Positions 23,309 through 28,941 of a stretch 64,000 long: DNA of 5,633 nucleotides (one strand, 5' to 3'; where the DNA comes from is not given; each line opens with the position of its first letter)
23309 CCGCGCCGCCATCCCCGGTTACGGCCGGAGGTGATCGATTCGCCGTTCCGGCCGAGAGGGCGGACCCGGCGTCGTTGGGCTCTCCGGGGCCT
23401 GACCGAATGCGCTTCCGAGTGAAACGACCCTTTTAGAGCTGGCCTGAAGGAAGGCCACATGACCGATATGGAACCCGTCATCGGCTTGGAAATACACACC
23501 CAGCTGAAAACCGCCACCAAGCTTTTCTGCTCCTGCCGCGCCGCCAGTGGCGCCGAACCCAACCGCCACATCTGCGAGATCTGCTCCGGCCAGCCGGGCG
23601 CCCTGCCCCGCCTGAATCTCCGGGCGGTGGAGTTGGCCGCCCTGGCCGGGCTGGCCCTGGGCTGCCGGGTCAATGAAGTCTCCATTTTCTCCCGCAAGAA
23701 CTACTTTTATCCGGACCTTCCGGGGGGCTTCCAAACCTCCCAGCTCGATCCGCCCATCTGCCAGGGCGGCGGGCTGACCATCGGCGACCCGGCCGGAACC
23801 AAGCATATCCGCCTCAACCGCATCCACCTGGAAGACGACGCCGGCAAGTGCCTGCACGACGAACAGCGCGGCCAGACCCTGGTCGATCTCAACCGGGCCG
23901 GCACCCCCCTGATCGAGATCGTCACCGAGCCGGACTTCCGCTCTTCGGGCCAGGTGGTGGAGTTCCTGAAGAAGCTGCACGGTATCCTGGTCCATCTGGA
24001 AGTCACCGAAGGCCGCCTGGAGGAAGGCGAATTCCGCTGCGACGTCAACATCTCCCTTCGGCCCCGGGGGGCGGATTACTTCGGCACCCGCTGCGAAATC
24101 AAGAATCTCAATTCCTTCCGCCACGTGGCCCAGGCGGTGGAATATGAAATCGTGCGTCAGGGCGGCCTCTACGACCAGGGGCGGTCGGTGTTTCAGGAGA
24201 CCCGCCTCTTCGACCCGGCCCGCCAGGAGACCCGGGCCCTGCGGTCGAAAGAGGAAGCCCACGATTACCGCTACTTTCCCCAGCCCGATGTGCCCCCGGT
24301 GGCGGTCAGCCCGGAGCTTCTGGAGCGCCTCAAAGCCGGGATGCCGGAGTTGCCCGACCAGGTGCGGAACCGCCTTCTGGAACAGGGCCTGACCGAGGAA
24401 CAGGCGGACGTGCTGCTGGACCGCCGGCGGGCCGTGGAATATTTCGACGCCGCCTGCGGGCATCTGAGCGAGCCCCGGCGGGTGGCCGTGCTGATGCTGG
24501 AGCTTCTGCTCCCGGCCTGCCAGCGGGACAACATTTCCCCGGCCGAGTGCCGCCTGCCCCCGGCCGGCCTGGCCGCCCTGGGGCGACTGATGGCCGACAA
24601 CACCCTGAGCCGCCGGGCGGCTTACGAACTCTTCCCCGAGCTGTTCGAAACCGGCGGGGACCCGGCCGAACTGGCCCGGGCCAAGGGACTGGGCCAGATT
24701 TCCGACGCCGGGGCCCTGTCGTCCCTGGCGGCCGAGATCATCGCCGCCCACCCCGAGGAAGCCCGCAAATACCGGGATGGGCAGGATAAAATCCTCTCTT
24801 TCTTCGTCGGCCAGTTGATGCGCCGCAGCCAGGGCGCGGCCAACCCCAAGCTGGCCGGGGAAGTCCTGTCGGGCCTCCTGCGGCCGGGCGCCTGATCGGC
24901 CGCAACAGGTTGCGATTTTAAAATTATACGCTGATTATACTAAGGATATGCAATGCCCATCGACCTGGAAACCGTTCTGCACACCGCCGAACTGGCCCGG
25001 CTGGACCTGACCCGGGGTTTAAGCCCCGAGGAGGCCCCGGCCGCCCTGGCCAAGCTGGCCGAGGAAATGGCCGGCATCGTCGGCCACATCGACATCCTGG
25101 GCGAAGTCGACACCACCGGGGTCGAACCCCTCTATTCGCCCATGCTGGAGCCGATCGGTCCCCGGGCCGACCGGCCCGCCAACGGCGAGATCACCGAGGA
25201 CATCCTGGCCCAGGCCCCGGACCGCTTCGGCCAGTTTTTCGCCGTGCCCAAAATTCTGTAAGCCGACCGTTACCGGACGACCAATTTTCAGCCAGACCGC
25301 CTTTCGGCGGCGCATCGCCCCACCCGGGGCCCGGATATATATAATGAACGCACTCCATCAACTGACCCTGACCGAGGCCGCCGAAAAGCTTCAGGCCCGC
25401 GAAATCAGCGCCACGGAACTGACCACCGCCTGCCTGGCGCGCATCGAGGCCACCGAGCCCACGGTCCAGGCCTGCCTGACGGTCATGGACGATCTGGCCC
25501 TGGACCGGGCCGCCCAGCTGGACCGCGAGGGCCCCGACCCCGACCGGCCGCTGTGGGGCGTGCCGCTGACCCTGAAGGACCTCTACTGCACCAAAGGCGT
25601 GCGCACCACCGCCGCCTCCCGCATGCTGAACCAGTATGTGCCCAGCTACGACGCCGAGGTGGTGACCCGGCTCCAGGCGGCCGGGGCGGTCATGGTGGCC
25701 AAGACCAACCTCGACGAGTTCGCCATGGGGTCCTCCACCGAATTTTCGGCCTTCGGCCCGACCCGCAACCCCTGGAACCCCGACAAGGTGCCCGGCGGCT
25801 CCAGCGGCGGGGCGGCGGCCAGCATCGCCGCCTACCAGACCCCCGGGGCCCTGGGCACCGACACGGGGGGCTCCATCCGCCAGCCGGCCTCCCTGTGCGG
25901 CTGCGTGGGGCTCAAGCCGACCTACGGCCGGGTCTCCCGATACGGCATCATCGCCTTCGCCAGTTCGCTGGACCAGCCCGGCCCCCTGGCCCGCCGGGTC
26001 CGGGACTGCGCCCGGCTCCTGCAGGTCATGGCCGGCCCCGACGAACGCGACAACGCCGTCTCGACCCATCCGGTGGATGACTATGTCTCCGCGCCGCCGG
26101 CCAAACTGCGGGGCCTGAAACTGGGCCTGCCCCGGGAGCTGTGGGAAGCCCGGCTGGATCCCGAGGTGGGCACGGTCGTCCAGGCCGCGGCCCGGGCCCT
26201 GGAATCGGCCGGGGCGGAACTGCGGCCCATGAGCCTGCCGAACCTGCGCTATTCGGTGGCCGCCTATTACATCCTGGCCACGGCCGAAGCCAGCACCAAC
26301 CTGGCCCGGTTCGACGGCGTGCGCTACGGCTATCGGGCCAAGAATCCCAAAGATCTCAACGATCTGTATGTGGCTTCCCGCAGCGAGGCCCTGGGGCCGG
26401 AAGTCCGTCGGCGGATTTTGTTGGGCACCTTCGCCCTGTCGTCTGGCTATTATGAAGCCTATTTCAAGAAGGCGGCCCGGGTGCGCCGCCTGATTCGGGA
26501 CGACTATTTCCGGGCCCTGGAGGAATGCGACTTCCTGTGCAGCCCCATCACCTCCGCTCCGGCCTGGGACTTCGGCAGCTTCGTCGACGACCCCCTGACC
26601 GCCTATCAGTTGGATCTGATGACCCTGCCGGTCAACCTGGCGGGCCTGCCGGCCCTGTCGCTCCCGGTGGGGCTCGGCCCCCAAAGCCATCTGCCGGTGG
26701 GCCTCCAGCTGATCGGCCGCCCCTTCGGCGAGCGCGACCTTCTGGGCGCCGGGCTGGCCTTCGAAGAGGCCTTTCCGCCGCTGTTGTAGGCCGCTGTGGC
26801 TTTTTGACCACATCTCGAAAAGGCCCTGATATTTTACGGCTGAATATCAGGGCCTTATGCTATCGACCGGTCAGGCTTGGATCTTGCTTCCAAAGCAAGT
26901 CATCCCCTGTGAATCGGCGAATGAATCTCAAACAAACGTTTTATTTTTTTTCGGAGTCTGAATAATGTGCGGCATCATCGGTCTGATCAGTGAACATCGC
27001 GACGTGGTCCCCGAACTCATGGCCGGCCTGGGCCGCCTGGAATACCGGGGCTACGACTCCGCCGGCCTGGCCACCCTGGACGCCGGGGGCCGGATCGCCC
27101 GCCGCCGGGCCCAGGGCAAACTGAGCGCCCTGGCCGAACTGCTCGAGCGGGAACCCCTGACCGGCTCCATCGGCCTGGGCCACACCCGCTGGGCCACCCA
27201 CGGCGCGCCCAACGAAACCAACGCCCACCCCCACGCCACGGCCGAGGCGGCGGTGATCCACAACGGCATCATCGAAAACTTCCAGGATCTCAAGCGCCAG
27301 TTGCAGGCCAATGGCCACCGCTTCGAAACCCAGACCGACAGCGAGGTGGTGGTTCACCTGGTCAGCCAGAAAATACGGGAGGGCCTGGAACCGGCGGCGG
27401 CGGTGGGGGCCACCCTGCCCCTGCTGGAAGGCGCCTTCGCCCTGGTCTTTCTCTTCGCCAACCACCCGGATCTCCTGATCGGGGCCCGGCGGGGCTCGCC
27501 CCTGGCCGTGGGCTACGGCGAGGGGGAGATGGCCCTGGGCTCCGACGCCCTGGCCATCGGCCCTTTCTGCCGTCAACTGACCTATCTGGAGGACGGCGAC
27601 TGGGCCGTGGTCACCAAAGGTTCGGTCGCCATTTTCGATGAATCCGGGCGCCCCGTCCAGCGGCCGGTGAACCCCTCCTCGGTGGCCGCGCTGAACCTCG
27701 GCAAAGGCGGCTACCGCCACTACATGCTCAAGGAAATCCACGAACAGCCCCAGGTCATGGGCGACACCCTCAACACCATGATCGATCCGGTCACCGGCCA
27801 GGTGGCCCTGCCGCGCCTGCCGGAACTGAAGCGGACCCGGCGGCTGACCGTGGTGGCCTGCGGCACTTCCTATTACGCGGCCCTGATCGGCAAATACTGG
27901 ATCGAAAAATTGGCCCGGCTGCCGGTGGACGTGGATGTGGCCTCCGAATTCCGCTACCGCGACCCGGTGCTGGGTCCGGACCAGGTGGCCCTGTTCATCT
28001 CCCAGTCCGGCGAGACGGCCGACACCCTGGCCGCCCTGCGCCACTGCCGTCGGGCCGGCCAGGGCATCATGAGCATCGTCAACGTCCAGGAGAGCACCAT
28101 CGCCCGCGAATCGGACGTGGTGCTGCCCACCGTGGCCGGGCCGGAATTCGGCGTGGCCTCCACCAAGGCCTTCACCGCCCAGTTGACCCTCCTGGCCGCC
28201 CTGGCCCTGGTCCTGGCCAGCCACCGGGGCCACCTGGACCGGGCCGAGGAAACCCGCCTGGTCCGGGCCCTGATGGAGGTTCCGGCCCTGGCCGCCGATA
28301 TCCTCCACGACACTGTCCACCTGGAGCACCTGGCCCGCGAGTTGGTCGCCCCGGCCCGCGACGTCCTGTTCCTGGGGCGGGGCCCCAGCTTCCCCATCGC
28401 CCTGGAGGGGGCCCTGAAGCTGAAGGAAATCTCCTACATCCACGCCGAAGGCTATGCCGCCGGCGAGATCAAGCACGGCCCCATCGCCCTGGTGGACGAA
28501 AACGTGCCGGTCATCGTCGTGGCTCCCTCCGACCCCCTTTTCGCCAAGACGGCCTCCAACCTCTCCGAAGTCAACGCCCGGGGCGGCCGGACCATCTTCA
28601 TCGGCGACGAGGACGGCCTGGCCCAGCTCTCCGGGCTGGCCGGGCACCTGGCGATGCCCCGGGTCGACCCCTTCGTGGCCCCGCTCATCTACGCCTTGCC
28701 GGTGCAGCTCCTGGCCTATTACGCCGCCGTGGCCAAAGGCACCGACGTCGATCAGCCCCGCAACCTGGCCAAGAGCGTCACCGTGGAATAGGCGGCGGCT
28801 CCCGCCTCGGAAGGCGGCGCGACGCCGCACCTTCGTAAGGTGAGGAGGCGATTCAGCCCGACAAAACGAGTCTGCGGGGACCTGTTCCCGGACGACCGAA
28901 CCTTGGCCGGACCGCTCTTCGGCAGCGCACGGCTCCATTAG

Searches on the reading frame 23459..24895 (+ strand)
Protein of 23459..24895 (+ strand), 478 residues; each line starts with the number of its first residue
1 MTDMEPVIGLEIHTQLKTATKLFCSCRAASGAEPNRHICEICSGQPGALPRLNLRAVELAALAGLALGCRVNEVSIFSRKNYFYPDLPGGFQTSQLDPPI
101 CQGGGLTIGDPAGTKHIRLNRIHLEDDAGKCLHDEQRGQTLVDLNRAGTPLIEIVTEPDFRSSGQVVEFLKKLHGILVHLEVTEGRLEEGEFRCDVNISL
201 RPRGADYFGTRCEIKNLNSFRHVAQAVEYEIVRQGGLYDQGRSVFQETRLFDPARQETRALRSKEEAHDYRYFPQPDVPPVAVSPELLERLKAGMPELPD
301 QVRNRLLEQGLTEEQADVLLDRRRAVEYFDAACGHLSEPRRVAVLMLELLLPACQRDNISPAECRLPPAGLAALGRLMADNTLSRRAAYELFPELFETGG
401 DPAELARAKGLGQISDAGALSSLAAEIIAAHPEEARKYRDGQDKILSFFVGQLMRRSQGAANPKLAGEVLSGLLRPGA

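Call 49: search_protein_families(library=pfam, proteins=[window:23459-24895:+], max_evalue=0.00001)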
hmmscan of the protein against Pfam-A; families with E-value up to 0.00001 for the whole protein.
window:23459-24895:+ (478 aa): 2 families
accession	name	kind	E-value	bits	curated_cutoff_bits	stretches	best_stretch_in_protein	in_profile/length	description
PF02934.20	GatB_N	-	1.2e-112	376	23.4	1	7-288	2-276/277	GatB/GatE catalytic domain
PF02637.23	GatB_Yqey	-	5e-35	121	27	1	327-471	1-145/148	GatB domain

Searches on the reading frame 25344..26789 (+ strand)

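Call 49: search_protein_families(library=pfam, proteins=[window:25344-26789:+], max_evalue=0.00001)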
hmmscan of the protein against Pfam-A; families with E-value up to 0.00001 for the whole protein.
window:25344-26789:+ (481 aa): 1 family
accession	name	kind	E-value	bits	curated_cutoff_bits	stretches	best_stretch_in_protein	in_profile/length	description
PF01425.27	Amidase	-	1.7e-150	502.4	27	1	25-467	1-445/445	Amidase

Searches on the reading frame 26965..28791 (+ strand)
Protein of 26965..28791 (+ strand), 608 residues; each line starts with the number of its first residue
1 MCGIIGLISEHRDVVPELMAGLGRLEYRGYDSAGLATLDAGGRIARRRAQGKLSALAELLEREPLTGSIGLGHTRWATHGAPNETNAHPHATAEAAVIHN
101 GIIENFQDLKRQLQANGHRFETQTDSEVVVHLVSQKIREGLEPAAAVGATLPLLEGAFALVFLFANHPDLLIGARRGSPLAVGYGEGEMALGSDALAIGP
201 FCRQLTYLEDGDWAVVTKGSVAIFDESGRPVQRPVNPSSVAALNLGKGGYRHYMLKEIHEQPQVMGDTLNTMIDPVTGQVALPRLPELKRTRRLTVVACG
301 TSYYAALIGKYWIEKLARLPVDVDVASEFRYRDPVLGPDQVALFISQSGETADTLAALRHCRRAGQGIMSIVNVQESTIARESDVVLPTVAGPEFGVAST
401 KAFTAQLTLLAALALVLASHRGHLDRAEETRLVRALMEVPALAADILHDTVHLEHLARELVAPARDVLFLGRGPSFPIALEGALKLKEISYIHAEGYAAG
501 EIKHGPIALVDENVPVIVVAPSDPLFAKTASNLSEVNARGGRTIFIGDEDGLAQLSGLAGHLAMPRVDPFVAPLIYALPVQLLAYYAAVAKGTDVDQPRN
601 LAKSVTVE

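Call 50: search_protein_families(library=pfam, proteins=[window:26965-28791:+], max_evalue=0.00001)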
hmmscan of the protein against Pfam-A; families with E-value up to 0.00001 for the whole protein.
window:26965-28791:+ (608 aa): 3 families
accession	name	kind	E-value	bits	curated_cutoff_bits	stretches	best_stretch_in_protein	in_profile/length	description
PF01380.27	SIS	-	1.1e-54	184.3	25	2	288-415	2-130/131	SIS domain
PF13522.11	GATase_6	-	2.5e-20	73.3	27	1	66-194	9-130/130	Glutamine amidotransferase domain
PF13537.11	GATase_7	-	1.1e-12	48.5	25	1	90-195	16-118/123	Glutamine amidotransferase domain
